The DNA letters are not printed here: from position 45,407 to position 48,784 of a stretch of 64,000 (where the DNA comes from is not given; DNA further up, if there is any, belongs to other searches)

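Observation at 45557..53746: RND heavy-metal efflux operon preceded by three c-type cytochrome genes and followed by a dedicated two-component system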

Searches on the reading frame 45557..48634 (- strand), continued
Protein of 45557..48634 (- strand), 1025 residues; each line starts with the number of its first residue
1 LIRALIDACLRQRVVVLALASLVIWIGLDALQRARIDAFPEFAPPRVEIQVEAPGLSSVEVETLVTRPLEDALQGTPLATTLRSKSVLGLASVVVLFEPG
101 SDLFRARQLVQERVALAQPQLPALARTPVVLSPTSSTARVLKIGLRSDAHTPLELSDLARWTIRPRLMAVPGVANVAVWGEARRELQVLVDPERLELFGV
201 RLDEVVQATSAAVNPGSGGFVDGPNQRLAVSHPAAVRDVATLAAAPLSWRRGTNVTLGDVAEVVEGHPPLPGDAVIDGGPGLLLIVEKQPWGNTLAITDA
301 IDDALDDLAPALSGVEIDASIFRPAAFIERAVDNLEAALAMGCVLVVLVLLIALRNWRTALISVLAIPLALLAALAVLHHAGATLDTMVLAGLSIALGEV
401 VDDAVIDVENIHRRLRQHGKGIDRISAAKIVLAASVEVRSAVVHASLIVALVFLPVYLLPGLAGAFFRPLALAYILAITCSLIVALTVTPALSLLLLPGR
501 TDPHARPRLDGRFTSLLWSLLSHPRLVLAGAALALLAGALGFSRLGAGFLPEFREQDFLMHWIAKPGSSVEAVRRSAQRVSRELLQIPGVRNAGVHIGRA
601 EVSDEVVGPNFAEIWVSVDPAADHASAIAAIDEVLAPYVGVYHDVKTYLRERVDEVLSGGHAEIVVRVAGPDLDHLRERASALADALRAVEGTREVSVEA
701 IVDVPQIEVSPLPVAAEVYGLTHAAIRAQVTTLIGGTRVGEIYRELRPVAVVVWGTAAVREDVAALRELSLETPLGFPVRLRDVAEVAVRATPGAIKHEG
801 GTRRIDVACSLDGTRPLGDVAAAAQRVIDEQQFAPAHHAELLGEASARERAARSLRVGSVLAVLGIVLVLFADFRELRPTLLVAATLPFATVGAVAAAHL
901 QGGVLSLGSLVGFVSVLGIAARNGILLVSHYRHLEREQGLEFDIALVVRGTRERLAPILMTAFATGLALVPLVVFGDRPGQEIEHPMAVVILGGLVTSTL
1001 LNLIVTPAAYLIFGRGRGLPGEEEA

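Call 47: find_homologous_proteins(query=window:45557-48634:-, max_evalue=1e-50)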
Query window:45557-48634:- (1025 aa): 7994 proteins with E <= 1e-50 among 8000 candidates; the best 120 are listed.
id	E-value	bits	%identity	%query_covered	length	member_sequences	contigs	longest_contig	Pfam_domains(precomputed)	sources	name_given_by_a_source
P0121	0.0e+0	2163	100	100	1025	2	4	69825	PF02355.23,PF00873.26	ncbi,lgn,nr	ncbi:MAG: efflux RND transporter permease subunit [Nannocystaceae bacterium]|nr:efflux RND transport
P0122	0.0e+0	1514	74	99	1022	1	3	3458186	PF00873.26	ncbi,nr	ncbi:MAG: efflux RND transporter permease subunit [Deltaproteobacteria bacterium]|nr:efflux RND tran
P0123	0.0e+0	1441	69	99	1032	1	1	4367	PF02355.23,PF00873.26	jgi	jgi:CzcA family heavy metal efflux pump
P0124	0.0e+0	1408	67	100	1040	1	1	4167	PF02355.23,PF00873.26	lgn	-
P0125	0.0e+0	1393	67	99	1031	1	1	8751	PF00873.26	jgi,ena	-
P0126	0.0e+0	1380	67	99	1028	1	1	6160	PF02355.23,PF00873.26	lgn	-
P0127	0.0e+0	1374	66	100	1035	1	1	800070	PF03176.22,PF02355.23,PF00873.26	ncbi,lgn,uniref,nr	ncbi:efflux RND transporter permease subunit [Paraliomyxa miuraensis]|uniref:efflux RND transporter 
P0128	0.0e+0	1359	66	99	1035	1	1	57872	PF03176.22,PF02355.23,PF00873.26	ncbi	-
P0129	0.0e+0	1357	67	99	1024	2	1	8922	PF02355.23,PF00873.26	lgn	-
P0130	0.0e+0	1350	66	98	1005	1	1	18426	PF02355.23,PF00873.26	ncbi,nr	ncbi:MAG TPA: efflux RND transporter permease subunit, partial [Nannocystaceae bacterium]|nr:efflux 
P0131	0.0e+0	1349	66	100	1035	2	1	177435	PF02355.23,PF00873.26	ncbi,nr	ncbi:MAG: efflux RND transporter permease subunit [Myxococcales bacterium]|nr:efflux RND transporter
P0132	0.0e+0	1342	64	100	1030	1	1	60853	PF02355.23,PF00873.26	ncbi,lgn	-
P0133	0.0e+0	1303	64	97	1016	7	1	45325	PF02355.23,PF00873.26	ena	-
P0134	0.0e+0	1290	62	99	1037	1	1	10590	PF02355.23,PF00873.26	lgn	-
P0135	0.0e+0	1288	64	99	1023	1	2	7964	PF02355.23,PF00873.26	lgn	-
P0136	0.0e+0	1280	62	99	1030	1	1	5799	PF02355.23,PF00873.26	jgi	jgi:CzcA family heavy metal efflux pump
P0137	0.0e+0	1169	58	99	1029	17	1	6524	PF02355.23,PF00873.26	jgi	jgi:CzcA family heavy metal efflux pump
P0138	0.0e+0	1167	59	99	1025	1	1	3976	PF02355.23,PF00873.26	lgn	-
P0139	0.0e+0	1167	58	99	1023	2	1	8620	PF02355.23,PF00873.26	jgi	jgi:CzcA family heavy metal efflux pump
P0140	0.0e+0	1166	58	99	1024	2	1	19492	PF02355.23,PF00873.26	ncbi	-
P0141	0.0e+0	1165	56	99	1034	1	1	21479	PF02355.23,PF00873.26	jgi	jgi:CzcA family heavy metal efflux pump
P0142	0.0e+0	1165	58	99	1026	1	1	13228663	PF02355.23,PF00873.26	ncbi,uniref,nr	ncbi:efflux RND transporter permease subunit [Nannocystis punicea]|uniref:Efflux RND transporter per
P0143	0.0e+0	1164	60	99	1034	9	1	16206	PF02355.23,PF00873.26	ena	-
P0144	0.0e+0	1164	59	99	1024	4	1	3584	PF02355.23,PF00873.26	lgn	-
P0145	0.0e+0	1162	57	99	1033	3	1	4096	PF02355.23,PF00873.26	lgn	-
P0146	0.0e+0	1161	59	99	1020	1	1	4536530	PF02355.23,PF00873.26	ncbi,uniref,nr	ncbi:efflux RND transporter permease subunit [Nannocystis bainbridge]|uniref:Efflux RND transporter 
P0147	0.0e+0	1157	57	100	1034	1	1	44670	PF02355.23,PF00873.26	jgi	jgi:CzcA family heavy metal efflux pump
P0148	0.0e+0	1157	58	97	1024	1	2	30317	PF00873.26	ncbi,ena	-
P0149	0.0e+0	1157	57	99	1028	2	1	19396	PF02355.23,PF00873.26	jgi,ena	-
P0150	0.0e+0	1156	57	99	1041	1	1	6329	PF00873.26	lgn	-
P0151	0.0e+0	1155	56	97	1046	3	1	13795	PF02355.23,PF00873.26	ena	-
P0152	0.0e+0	1154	57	97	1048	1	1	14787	PF02355.23,PF00873.26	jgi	jgi:CzcA family heavy metal efflux pump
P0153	0.0e+0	1154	57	99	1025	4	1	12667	PF02355.23,PF00873.26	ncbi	-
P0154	0.0e+0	1154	58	99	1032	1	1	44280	PF02355.23,PF00873.26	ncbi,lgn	ncbi:MAG: efflux RND transporter permease subunit [Pirellulales bacterium]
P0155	0.0e+0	1153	57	97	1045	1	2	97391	PF02355.23,PF00873.26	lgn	-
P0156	0.0e+0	1153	59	99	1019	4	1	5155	PF02355.23,PF00873.26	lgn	-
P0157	0.0e+0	1153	56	99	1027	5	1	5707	PF02355.23,PF00873.26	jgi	-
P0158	0.0e+0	1152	57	96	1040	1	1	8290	PF02355.23,PF00873.26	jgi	jgi:CzcA family heavy metal efflux pump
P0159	0.0e+0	1152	56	99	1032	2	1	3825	PF00873.26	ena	-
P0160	0.0e+0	1151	58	96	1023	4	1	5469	PF02355.23,PF00873.26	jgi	-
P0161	0.0e+0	1151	57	97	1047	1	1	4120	PF02355.23,PF00873.26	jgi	jgi:CzcA family heavy metal efflux pump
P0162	0.0e+0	1151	57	99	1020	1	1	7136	PF00873.26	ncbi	ncbi:MAG: efflux RND transporter permease subunit [Gemmatimonadaceae bacterium]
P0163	0.0e+0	1151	57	99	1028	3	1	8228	PF02355.23,PF00873.26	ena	-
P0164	0.0e+0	1150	59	99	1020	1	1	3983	PF02355.23,PF00873.26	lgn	-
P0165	0.0e+0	1150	59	96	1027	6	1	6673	PF02355.23,PF00873.26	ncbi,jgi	jgi:CzcA family heavy metal efflux pump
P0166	0.0e+0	1150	56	97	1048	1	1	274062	PF00873.26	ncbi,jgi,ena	jgi:CzcA family heavy metal efflux pump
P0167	0.0e+0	1150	56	99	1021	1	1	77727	PF03176.22,PF02355.23,PF00873.26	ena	-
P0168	0.0e+0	1150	56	99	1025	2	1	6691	PF00873.26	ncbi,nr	ncbi:MAG: efflux RND transporter permease subunit [Myxococcaceae bacterium]|nr:efflux RND transporte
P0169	0.0e+0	1149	58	99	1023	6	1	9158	PF00873.26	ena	-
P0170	0.0e+0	1149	57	99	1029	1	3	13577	PF02355.23,PF00873.26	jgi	jgi:CzcA family heavy metal efflux pump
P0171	0.0e+0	1149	57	96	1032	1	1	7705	PF02355.23,PF00873.26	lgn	-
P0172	0.0e+0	1149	57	99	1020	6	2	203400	PF00873.26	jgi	jgi:CzcA family heavy metal efflux pump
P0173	0.0e+0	1148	57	99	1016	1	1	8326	PF02355.23,PF00873.26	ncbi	ncbi:MAG: efflux RND transporter permease subunit, partial [Acidobacteriota bacterium]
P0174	0.0e+0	1148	56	99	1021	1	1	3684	PF02355.23,PF00873.26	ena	-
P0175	0.0e+0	1148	57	99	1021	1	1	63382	PF02355.23,PF00873.26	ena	-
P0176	0.0e+0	1148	56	100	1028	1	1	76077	PF03176.22,PF02355.23,PF00873.26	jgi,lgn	jgi:CzcA family heavy metal efflux pump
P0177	0.0e+0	1148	58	99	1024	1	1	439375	PF02355.23,PF00873.26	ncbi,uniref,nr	ncbi:efflux RND transporter permease subunit [Nannocystis radixulma]|uniref:Efflux RND transporter p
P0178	0.0e+0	1148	56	99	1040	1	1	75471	PF02355.23,PF00873.26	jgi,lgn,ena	-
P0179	0.0e+0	1147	56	98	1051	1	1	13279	PF03176.22,PF02355.23,PF00873.26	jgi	jgi:CzcA family heavy metal efflux pump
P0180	0.0e+0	1147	56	99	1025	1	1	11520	PF00873.26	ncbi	-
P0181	0.0e+0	1147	57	99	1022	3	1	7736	PF02355.23,PF00873.26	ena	-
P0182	0.0e+0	1147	57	99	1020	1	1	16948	PF00873.26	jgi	jgi:CzcA family heavy metal efflux pump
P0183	0.0e+0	1147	56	99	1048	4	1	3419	PF00873.26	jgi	jgi:CzcA family heavy metal efflux pump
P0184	0.0e+0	1146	56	100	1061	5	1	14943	PF02355.23,PF00873.26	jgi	jgi:CzcA family heavy metal efflux pump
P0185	0.0e+0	1146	56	99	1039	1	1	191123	PF03176.22,PF02355.23,PF00873.26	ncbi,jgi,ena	-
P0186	0.0e+0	1146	56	99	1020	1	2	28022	PF00873.26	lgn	-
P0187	0.0e+0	1146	56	100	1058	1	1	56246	PF03176.22,PF02355.23,PF00873.26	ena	-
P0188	0.0e+0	1146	57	100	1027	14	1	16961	PF02355.23,PF00873.26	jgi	jgi:CzcA family heavy metal efflux pump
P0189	0.0e+0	1146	57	100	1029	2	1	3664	PF02355.23,PF00873.26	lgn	-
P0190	0.0e+0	1146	57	97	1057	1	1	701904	PF03176.22,PF02355.23,PF00873.26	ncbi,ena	-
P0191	0.0e+0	1146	56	99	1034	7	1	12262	PF00873.26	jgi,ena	jgi:CzcA family heavy metal efflux pump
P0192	0.0e+0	1145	57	100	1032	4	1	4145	PF00873.26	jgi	jgi:CzcA family heavy metal efflux pump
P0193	0.0e+0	1145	56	99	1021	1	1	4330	PF02355.23,PF00873.26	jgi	jgi:CzcA family heavy metal efflux pump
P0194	0.0e+0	1145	56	97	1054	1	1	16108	PF02355.23,PF00873.26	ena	-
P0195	0.0e+0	1145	56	99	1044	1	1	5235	PF02355.23,PF00873.26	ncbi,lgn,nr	ncbi:MAG: efflux RND transporter permease subunit [Isosphaeraceae bacterium]|nr:efflux RND transport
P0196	0.0e+0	1145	57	97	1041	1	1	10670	PF02355.23,PF00873.26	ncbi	-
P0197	0.0e+0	1145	56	99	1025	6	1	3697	PF02355.23,PF00873.26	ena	-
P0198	0.0e+0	1144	56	99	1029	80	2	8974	PF02355.23,PF00873.26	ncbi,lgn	-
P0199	0.0e+0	1144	56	97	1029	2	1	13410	PF02355.23,PF00873.26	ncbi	-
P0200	0.0e+0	1144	56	99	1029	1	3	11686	PF02355.23,PF00873.26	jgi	jgi:CzcA family heavy metal efflux pump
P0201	0.0e+0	1144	56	100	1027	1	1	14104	PF00873.26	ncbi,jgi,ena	jgi:CzcA family heavy metal efflux pump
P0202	0.0e+0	1143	59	98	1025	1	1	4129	PF02355.23,PF00873.26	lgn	-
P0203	0.0e+0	1143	57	99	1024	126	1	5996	PF00873.26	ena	-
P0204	0.0e+0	1143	56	100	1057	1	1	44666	PF02355.23,PF00873.26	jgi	jgi:CzcA family heavy metal efflux pump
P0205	0.0e+0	1143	56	99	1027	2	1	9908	PF00873.26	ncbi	-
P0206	0.0e+0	1143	56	97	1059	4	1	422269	PF03176.22,PF02355.23,PF00873.26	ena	-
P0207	0.0e+0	1143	56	99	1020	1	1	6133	PF02355.23,PF00873.26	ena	-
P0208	0.0e+0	1143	56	100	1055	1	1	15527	PF02355.23,PF00873.26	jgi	jgi:CzcA family heavy metal efflux pump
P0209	0.0e+0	1143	56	99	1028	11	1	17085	PF00873.26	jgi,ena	-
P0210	0.0e+0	1143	56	100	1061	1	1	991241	PF03176.22,PF02355.23,PF00873.26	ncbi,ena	-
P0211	0.0e+0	1142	57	96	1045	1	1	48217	PF00873.26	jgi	jgi:CzcA family heavy metal efflux pump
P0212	0.0e+0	1142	57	98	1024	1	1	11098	PF02355.23,PF00873.26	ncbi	-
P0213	0.0e+0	1142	57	96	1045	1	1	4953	PF00873.26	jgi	jgi:CzcA family heavy metal efflux pump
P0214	0.0e+0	1142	57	97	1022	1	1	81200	PF02355.23,PF00873.26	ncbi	-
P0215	0.0e+0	1142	56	100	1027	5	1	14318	PF02355.23,PF00873.26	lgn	-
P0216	0.0e+0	1142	59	98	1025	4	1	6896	PF03176.22,PF02355.23,PF00873.26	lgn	-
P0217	0.0e+0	1142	56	99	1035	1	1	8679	PF02355.23,PF00873.26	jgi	jgi:CzcA family heavy metal efflux pump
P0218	0.0e+0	1142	57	99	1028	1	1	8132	PF02355.23,PF00873.26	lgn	-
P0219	0.0e+0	1142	56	99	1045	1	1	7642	PF02355.23,PF00873.26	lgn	-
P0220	0.0e+0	1141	56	99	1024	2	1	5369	PF02355.23,PF00873.26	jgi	jgi:CzcA family heavy metal efflux pump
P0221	0.0e+0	1141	55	99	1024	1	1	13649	PF02355.23,PF00873.26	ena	-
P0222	0.0e+0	1141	57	96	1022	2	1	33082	PF02355.23,PF00873.26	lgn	-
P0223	0.0e+0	1141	56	100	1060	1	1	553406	PF03176.22,PF02355.23,PF00873.26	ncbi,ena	-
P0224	0.0e+0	1141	56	99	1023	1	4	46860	PF02355.23,PF00873.26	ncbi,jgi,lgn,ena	-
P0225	0.0e+0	1141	56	99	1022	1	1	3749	PF00873.26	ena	-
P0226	0.0e+0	1141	57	99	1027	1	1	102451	PF02355.23,PF00873.26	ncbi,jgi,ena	-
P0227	0.0e+0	1141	57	99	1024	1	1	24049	PF02355.23,PF00873.26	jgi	jgi:CzcA family heavy metal efflux pump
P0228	0.0e+0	1141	55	99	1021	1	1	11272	PF02355.23,PF00873.26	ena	-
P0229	0.0e+0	1140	58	100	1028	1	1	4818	PF00873.26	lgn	-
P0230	0.0e+0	1140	55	97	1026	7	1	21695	PF02355.23,PF00873.26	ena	-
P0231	0.0e+0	1140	55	99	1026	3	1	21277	PF02355.23,PF00873.26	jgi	jgi:CzcA family heavy metal efflux pump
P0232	0.0e+0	1140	57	99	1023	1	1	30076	PF00873.26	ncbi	-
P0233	0.0e+0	1140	57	99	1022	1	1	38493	PF02355.23,PF00873.26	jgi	jgi:CzcA family heavy metal efflux pump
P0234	0.0e+0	1140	56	97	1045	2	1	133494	PF02355.23,PF00873.26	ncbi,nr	ncbi:MAG: efflux RND transporter permease subunit [Isosphaeraceae bacterium]|nr:efflux RND transport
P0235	0.0e+0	1140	55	100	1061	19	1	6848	PF03176.22,PF02355.23,PF00873.26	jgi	jgi:CzcA family heavy metal efflux pump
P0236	0.0e+0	1140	56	99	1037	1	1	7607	PF02355.23,PF00873.26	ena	-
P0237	0.0e+0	1139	58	97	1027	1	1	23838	PF02355.23,PF00873.26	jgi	jgi:CzcA family heavy metal efflux pump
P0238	0.0e+0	1139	58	100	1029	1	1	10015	PF02355.23,PF00873.26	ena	-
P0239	0.0e+0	1139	56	100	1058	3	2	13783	PF02355.23,PF00873.26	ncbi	-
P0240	0.0e+0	1139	57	99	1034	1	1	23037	PF02355.23,PF00873.26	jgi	jgi:CzcA family heavy metal efflux pump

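Call 48: find_encoding_contigs(protein=P0122, flank=10000, max_places=1)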
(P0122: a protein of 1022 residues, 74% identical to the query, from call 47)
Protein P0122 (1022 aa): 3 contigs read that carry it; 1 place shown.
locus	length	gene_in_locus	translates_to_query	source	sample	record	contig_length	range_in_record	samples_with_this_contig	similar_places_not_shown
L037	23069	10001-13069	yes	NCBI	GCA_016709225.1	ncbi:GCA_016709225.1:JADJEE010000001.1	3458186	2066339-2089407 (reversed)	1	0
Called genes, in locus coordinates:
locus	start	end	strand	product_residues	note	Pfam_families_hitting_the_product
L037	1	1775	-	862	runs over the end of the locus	PF13298:LigD_N, PF01068:DNA_ligase_A_M, PF04679:DNA_ligase_A_C, PF21686:LigD_Prim-Pol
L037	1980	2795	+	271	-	PF02735:Ku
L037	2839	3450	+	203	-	PF07638:Sigma70_ECF, PF04542:Sigma70_r2, PF08281:Sigma70_r4_2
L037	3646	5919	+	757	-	PF00072:Response_reg, PF00989:PAS (weak), PF13188:PAS_8 (faint), PF13426:PAS_9, PF08448:PAS_4, PF00512:HisKA, PF02518:HATPase_c, PF00072:Response_reg, +1 more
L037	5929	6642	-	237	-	PF04256:DUF434, PF18481:DUF5616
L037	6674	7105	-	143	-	PF13380:CoA_binding_2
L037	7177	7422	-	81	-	-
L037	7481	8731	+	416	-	-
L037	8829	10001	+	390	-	PF25881:HH_YBHG (weak)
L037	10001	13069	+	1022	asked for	PF00873:ACR_tran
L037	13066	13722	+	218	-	PF00072:Response_reg, PF00486:Trans_reg_C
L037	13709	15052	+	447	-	PF00512:HisKA, PF02518:HATPase_c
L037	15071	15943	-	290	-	PF01435:Peptidase_M48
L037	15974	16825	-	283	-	PF02230:Abhydrolase_2, PF12146:Hydrolase_4 (faint), PF01738:DLH, PF00326:Peptidase_S9 (weak)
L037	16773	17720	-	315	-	-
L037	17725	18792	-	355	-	-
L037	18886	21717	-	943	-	PF13519:VWA_2 (weak), PF00092:VWA, PF13519:VWA_2, PF13768:VWA_3, PF07090:GATase1_like (weak)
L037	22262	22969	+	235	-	PF04542:Sigma70_r2, PF08281:Sigma70_r4_2, PF04545:Sigma70_r4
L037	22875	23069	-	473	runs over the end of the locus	-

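Call 49: find_encoding_contigs(protein=P0127, flank=10000, max_places=1)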
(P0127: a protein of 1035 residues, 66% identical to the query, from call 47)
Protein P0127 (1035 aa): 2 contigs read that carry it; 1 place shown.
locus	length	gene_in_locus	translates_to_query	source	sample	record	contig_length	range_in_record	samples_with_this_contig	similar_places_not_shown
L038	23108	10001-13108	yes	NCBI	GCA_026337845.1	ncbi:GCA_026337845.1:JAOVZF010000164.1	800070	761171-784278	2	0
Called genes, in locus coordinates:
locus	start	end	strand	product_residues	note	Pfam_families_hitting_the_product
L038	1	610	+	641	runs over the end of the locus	PF02922:CBM_48, PF00128:Alpha-amylase, PF02806:Alpha-amylase_C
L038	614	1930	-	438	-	PF24096:DUF7379, PF12697:Abhydrolase_6 (faint)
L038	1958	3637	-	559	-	-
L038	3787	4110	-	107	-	-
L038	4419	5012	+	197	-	PF04542:Sigma70_r2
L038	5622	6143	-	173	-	PF04542:Sigma70_r2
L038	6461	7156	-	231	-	-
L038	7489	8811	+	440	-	PF02321:OEP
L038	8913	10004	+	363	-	-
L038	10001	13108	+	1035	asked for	PF00873:ACR_tran, PF03176:MMPL (faint), PF02355:SecD_SecF_C (faint)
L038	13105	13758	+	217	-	PF00072:Response_reg, PF00486:Trans_reg_C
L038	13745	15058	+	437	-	PF00512:HisKA, PF13581:HATPase_c_2 (weak), PF02518:HATPase_c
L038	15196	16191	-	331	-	-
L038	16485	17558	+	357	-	-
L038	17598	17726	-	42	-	-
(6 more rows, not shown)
